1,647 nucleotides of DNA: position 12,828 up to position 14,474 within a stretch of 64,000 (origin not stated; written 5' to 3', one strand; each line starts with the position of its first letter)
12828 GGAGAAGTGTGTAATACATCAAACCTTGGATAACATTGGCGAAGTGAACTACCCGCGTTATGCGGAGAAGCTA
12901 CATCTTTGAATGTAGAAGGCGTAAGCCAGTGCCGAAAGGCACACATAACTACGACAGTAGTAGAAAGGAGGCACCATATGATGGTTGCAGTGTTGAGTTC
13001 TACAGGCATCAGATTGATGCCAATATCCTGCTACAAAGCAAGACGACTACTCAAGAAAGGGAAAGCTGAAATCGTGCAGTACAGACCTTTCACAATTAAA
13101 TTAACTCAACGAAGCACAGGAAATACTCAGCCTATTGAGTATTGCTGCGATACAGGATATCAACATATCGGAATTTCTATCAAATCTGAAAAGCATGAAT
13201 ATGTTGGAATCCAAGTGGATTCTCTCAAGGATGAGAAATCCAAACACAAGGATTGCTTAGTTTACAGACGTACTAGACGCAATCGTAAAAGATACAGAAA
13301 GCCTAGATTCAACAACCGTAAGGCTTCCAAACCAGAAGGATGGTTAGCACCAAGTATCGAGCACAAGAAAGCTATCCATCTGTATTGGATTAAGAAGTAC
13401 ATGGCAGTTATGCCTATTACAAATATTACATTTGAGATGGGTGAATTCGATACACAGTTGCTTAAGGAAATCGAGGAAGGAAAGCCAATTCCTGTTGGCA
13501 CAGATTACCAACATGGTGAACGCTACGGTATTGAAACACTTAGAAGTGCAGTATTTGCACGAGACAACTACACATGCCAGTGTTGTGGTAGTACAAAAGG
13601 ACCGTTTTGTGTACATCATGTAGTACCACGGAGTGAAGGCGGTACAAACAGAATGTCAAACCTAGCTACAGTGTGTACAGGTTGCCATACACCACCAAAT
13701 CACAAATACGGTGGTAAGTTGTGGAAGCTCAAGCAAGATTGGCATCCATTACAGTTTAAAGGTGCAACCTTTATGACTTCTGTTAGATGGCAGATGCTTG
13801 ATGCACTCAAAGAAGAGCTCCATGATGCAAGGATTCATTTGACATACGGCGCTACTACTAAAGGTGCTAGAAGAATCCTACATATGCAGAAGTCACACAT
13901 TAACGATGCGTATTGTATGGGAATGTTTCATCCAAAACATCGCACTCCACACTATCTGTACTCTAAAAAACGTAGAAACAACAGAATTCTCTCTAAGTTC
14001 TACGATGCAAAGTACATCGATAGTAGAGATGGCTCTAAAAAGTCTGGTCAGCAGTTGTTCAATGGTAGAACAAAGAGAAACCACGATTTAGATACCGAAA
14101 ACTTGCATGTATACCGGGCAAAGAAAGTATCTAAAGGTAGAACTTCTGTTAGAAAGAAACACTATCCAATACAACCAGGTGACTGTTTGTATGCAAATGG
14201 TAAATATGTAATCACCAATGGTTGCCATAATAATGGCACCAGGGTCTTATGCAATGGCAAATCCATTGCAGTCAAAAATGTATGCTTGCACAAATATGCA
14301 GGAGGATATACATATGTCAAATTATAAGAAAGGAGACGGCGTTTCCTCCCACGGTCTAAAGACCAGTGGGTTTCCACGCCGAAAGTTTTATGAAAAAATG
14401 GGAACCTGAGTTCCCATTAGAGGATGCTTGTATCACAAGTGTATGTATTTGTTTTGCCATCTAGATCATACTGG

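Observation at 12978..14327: IscB ORF appears catalytically intact in both nuclease domains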

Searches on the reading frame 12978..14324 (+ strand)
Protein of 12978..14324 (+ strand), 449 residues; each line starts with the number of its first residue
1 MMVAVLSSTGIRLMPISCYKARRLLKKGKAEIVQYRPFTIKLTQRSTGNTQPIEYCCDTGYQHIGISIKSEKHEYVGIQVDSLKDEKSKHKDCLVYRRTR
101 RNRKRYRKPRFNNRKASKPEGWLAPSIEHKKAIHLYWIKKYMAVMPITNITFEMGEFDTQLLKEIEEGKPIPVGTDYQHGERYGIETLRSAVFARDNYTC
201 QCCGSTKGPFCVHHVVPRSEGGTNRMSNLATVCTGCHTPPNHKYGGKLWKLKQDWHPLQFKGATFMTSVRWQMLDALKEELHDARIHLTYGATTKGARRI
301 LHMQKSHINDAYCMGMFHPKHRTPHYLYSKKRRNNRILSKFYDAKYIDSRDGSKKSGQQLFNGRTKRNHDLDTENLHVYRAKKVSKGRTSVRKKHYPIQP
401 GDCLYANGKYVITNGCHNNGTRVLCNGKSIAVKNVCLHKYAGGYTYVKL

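Call 4: search_protein_families(library=pfam, proteins=[window:12978-14324:+], max_evalue=0.1)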
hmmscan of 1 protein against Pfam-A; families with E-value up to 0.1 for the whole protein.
window:12978-14324:+ (449 aa): 3 families
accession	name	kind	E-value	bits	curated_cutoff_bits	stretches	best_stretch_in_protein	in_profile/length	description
PF14239.11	RRXRR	-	3.5e-45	154.4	25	1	3-179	1-173/174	RRXRR protein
PF01844.29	HNH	-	3.5e-09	37.1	21.4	1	200-238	1-42/47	HNH endonuclease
PF14279.12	HNH_5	-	7.6e-06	26.2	27.5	1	200-241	1-44/56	HNH endonuclease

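Call 5: search_protein_families(library=ncbifam, proteins=[window:12978-14324:+], max_evalue=0.1)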
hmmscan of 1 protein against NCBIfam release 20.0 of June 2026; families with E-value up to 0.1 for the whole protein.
window:12978-14324:+ (449 aa): 3 families
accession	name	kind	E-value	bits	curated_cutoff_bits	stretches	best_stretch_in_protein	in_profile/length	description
NF040563.1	guided_IscB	equivalog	1.3e-87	293.9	175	1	4-315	2-314/314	RNA-guided endonuclease IscB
NF038221.1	IcmJ_DotN_IVB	equivalog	3.6e-05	23.4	100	1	187-236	32-80/205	type IVB secretion system protein IcmJDotN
NF058586.1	HNHNucHlpB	equivalog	0.00029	21.2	130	1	198-239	7-46/99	HNH nuclease-like protein HlpB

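Call 6: search_solved_structures(query=window:12978-14324:+, max_evalue=1, show_alignments=3)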
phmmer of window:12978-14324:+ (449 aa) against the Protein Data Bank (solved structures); distinct sequences matched with E-value up to 1: 25.
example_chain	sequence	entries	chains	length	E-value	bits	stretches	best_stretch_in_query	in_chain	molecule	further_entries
11hr_A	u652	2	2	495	5.2e-31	111.2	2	105-395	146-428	IscB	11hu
11hx_A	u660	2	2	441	4.9e-29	104.7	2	105-316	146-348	IscB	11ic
7xht_A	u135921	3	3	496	6.2e-29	104.4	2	105-317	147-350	OgeuIscB | IscB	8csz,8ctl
7utn_D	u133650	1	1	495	6.9e-29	104.2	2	105-317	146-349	IscB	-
9liq_A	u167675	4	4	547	2.6e-28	102.4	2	105-316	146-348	Iscb | Iscb+Twin-Strep-tag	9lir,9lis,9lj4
9k30_A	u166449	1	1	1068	2e-26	96.1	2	3-118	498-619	TbaIscB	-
9k2z_A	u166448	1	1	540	4.7e-25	91.6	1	12-314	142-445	HfmIscB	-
9nvu_P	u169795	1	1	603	1.6e-24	89.9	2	123-322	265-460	OrufIscB-REC-swap 49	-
9k31_A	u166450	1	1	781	2e-09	40.1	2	113-322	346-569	YnpsCas9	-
8dmb_P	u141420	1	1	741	9.2e-08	34.6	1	3-158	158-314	Ubiquitin-like protein SMT3,IsrB protein,monomeric superfolder Green Fluorescent Protein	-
8w2z_A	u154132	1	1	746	4.1e-05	25.9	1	120-238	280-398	HNH nuclease domain-containing protein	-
8zq9_B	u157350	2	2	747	4.6e-05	25.7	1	120-238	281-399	a protein | HNH nuclease domain-containing protein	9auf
9lgi_A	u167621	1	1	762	5.5e-05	25.5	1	117-238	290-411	HNH nuclease domain-containing protein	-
8w2s_A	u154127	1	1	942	7.7e-05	25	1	121-238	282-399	HNH nuclease domain-containing protein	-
5h0m_A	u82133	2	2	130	0.0019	20.4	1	186-239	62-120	HNH endonuclease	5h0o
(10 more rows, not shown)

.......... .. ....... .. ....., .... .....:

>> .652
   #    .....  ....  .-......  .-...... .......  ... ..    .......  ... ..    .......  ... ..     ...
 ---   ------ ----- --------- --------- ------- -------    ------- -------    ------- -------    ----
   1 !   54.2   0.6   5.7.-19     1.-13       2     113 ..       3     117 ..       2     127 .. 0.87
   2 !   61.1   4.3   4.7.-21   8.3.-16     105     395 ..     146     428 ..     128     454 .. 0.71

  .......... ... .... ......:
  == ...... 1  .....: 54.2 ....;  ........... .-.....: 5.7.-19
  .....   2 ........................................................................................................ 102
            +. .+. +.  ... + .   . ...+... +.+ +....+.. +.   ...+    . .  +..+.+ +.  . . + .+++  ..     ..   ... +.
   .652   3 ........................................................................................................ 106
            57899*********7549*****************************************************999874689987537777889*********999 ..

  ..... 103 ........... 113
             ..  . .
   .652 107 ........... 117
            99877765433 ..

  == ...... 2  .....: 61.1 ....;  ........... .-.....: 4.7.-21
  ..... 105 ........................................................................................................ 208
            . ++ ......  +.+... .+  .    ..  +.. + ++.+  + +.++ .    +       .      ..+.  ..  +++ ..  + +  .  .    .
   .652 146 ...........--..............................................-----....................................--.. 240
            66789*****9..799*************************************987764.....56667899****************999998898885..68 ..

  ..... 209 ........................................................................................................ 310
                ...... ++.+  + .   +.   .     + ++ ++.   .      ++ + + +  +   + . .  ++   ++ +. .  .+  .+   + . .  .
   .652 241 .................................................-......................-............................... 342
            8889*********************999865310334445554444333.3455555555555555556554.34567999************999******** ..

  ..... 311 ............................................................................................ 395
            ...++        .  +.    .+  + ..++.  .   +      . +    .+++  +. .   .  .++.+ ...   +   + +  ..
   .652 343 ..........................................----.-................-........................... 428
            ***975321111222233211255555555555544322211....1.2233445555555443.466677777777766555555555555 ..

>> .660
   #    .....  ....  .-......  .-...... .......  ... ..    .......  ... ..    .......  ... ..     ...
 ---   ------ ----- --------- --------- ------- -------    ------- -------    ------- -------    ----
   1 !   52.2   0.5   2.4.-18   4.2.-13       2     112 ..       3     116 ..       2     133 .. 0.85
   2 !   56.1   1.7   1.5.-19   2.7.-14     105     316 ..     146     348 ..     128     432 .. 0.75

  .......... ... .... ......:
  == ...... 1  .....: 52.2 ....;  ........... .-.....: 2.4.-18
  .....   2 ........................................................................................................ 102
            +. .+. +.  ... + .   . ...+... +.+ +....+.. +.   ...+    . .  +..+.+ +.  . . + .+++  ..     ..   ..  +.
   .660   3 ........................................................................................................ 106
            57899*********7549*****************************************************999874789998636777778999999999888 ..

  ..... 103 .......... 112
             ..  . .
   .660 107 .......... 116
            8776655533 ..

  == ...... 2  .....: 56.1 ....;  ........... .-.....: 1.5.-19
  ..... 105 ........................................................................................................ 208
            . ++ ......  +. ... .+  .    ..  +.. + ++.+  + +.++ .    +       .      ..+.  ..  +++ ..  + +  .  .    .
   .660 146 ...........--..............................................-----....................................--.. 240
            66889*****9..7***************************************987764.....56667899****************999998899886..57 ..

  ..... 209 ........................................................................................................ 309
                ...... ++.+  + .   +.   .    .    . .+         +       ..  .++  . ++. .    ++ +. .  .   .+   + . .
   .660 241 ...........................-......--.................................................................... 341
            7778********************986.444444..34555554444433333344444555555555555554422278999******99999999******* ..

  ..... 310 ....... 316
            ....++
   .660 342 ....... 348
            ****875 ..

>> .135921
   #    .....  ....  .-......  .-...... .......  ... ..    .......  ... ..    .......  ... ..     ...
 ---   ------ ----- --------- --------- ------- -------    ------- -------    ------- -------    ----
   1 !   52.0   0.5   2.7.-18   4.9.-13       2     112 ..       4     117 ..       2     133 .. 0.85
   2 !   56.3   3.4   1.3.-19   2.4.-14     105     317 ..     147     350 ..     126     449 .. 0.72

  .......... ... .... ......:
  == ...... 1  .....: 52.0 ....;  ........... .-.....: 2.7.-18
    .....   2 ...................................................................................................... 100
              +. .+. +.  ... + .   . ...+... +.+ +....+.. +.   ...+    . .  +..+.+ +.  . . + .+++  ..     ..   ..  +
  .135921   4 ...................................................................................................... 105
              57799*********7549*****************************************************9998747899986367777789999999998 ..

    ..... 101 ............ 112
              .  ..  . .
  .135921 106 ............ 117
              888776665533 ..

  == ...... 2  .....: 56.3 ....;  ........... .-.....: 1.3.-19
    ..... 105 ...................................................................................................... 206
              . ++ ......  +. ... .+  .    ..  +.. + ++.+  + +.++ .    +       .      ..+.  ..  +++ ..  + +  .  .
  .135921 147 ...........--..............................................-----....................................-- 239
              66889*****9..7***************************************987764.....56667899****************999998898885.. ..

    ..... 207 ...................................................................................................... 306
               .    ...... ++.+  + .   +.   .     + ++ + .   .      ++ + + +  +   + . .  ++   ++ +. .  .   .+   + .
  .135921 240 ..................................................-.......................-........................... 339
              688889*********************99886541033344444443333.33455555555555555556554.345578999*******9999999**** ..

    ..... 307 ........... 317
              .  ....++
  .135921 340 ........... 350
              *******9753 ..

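Call 11: find_homologous_proteins(query=window:12978-14324:+, max_evalue=1e-10)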
Query window:12978-14324:+ (449 aa): 4821 proteins with E <= 1e-10 among 6981 candidates; the best 120 are listed.
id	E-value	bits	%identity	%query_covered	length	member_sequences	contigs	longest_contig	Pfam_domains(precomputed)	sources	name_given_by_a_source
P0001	0.0e+0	1066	100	100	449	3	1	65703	PF01844.30,PF14279.13,PF14239.12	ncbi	-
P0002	1.7e-263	893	84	100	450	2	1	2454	PF01844.30,PF14279.13,PF14239.12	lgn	-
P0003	5.8e-252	855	81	100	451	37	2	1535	PF01844.30,PF14279.13,PF14239.12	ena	-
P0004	6.8e-248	841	81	100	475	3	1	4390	PF01844.30,PF14279.13,PF14239.12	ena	-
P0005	7.0e-241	818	77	100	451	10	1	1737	PF01844.30,PF14279.13,PF14239.12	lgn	-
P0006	6.8e-240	815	78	100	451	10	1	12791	PF01844.30,PF14279.13,PF14239.12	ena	-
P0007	2.6e-238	810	79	100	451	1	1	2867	PF01844.30,PF14279.13,PF14239.12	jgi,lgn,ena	jgi:hypothetical protein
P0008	1.1e-223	761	74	100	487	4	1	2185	PF01844.30,PF14279.13,PF14239.12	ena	-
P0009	7.3e-218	742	69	100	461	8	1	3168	PF01844.30,PF14239.12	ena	-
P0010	6.7e-214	729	71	100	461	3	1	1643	PF01844.30,PF14279.13,PF14239.12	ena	-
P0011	9.5e-203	692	58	75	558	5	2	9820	PF01844.30,PF14279.13,PF14239.12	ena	-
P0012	2.5e-202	691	68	99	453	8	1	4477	PF01844.30,PF14279.13,PF14239.12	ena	-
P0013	3.1e-202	691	66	100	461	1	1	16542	PF01844.30,PF14279.13,PF14239.12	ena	-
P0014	3.6e-199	681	65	100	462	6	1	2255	PF01844.30,PF14239.12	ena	-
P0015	9.9e-199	679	66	99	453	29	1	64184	PF01844.30,PF14279.13,PF14239.12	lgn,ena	-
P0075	3.8e-182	624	61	99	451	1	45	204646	PF01844.30,PF14279.13,PF14239.12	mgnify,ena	-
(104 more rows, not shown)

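Call 13: list_cluster_members(proteins=[P0001])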
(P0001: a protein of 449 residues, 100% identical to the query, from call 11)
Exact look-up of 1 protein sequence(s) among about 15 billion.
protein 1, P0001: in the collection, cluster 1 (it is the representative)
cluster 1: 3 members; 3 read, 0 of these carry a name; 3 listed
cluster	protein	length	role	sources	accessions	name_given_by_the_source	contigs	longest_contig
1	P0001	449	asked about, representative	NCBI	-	-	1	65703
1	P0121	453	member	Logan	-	-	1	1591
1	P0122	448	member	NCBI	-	-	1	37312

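Call 16: find_encoding_contigs(protein=P0001, flank=3000, max_places=4)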
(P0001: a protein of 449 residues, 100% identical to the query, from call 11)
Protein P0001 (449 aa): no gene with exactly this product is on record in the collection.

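Call 17: find_encoding_contigs(protein=P0075, flank=2500, max_places=10)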
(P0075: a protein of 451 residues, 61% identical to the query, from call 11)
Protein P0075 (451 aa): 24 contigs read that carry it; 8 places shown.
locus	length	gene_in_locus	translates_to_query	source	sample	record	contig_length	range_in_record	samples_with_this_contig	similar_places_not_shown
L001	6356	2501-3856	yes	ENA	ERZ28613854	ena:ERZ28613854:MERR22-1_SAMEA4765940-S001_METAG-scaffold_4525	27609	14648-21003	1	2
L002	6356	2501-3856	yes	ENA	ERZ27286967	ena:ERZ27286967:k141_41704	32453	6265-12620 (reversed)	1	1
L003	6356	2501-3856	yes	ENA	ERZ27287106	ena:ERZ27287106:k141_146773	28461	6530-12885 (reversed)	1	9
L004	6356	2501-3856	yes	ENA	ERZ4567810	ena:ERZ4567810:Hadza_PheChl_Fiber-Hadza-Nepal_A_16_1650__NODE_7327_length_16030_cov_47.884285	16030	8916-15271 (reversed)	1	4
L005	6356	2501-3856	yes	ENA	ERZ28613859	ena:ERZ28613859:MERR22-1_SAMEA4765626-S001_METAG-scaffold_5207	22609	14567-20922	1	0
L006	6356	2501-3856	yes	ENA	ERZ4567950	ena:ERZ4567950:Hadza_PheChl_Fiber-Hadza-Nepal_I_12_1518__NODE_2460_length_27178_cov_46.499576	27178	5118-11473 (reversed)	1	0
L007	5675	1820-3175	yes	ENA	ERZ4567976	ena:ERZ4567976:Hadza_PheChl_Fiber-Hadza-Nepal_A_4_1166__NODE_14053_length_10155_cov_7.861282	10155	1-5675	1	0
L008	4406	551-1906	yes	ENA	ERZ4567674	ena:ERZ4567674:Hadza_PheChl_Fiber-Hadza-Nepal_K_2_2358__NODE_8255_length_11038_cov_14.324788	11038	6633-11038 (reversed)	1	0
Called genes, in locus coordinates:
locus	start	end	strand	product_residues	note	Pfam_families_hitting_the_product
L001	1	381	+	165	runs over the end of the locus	PF22043:DUF6935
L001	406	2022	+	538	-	-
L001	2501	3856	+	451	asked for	PF14239:RRXRR, PF01844:HNH, PF14279:HNH_5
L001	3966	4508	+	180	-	-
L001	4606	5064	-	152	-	PF08279:HTH_11 (weak), PF08280:HTH_Mga (weak), PF13404:HTH_AsnC-type, PF13412:HTH_24, PF01037:AsnC_trans_reg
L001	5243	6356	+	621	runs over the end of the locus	PF03023:MurJ (weak), PF01554:MatE, PF02661:Fic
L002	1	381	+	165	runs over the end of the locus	PF22043:DUF6935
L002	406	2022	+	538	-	-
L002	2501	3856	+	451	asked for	PF14239:RRXRR, PF01844:HNH, PF14279:HNH_5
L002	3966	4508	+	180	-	-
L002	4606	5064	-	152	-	PF08279:HTH_11 (weak), PF08280:HTH_Mga (weak), PF13404:HTH_AsnC-type, PF13412:HTH_24, PF01037:AsnC_trans_reg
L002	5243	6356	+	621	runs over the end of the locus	PF03023:MurJ (weak), PF01554:MatE, PF02661:Fic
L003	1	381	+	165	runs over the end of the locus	PF22043:DUF6935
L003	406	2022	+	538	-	-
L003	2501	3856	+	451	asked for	PF14239:RRXRR, PF01844:HNH, PF14279:HNH_5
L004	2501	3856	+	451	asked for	PF14239:RRXRR, PF01844:HNH, PF14279:HNH_5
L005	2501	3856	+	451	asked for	PF14239:RRXRR, PF01844:HNH, PF14279:HNH_5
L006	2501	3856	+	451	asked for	PF14239:RRXRR, PF01844:HNH, PF14279:HNH_5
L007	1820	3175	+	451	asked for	PF14239:RRXRR, PF01844:HNH, PF14279:HNH_5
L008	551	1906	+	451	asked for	PF14239:RRXRR, PF01844:HNH, PF14279:HNH_5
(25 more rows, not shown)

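Call 18: find_related_loci(query=A1, collection=genome_contigs, flank=3000)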
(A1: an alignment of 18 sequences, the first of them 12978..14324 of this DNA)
Query A1 (449 aa) in genome_contigs; peptide patterns used: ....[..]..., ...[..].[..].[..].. (x = any residue, [..] = any of these).
139 stretches matched a pattern; 127 encode a relative of the query (tblastn E <= 1e-3); the best 80 are kept; 80 distinct loci.
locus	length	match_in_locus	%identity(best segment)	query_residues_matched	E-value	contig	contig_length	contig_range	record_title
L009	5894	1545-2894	85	1-449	0e+0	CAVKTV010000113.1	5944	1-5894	Lachnospiraceae bacterium isolate H07656-L1_cleanbin_000008 genome assembly, contig: Spades_H07656-L1_contig_4557, whole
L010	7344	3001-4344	66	1-444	0e+0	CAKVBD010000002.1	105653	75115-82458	MAG: uncultured Bulleidia sp. isolate REFINED_METABAT215_TOP10_CONTIGS_1500_ASSEMBLY_K77_MERGED__Hadza_MoBio_C-REDO_E_2_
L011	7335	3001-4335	61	1-444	7e-176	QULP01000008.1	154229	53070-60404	Firmicutes bacterium OM04-13BH OM04-13BH.Scaf8, whole genome shotgun sequence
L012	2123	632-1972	59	1-444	3e-178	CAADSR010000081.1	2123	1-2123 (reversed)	MAG TPA_asm: Clostridia bacterium, isolate HGM11530, WGS project CAADSR010000000 data, contig: ERS235511_8_k99_23742, wh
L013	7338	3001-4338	58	1-447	1e-164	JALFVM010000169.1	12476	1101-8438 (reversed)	MAG: Lachnospiraceae bacterium isolate SUG1049 k141_272795, whole genome shotgun sequence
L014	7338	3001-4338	56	2-444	1e-146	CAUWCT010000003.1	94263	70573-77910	MAG: uncultured Lachnospiraceae bacterium isolate SRS15956990__bin80 genome assembly, contig: SRS15956990_NODE_92_length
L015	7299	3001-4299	57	1-429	1e-144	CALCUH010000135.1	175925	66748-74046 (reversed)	MAG TPA_asm: uncultured Bacteroidales bacterium isolate SRR6425797_bin.114_CONCOCT_v1.1_MAG genome assembly, contig: ERZ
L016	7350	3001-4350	54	1-445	2e-137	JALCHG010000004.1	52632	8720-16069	MAG: Solobacterium sp. isolate UW_TS_BUL2_8 Ga0455810_00201, whole genome shotgun sequence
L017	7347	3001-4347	53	1-447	1e-135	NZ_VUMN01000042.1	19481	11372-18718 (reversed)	Stecheria intestinalis strain Oil+RF-744-GAM-WT-6 seq42, whole genome shotgun sequence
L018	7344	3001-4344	51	2-444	7e-135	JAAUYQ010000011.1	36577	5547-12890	MAG: Clostridia bacterium isolate Mgla_MAG_6-bin_35 c_000000036110, whole genome shotgun sequence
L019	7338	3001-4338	53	1-445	3e-133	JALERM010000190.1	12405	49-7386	MAG: Eubacterium sp. isolate SUG269 k141_235683, whole genome shotgun sequence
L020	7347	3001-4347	51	1-447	3e-133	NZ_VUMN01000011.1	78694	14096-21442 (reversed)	Stecheria intestinalis strain Oil+RF-744-GAM-WT-6 seq11, whole genome shotgun sequence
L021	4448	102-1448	54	2-447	2e-131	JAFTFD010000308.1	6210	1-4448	MAG: Lachnospiraceae bacterium isolate RGIG3762 Roe_deer_Abomasum-2__c138217, whole genome shotgun sequence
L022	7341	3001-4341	52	3-447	2e-131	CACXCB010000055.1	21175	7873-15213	MAG: uncultured Erysipelotrichaceae bacterium isolate RUG11122 genome assembly, contig: RUG11122_asm_55, whole genome sh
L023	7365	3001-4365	50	1-444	3e-130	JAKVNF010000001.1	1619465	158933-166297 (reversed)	MAG: Lachnospiraceae bacterium isolate UW_TS_LCO4_1 Ga0455837_013, whole genome shotgun sequence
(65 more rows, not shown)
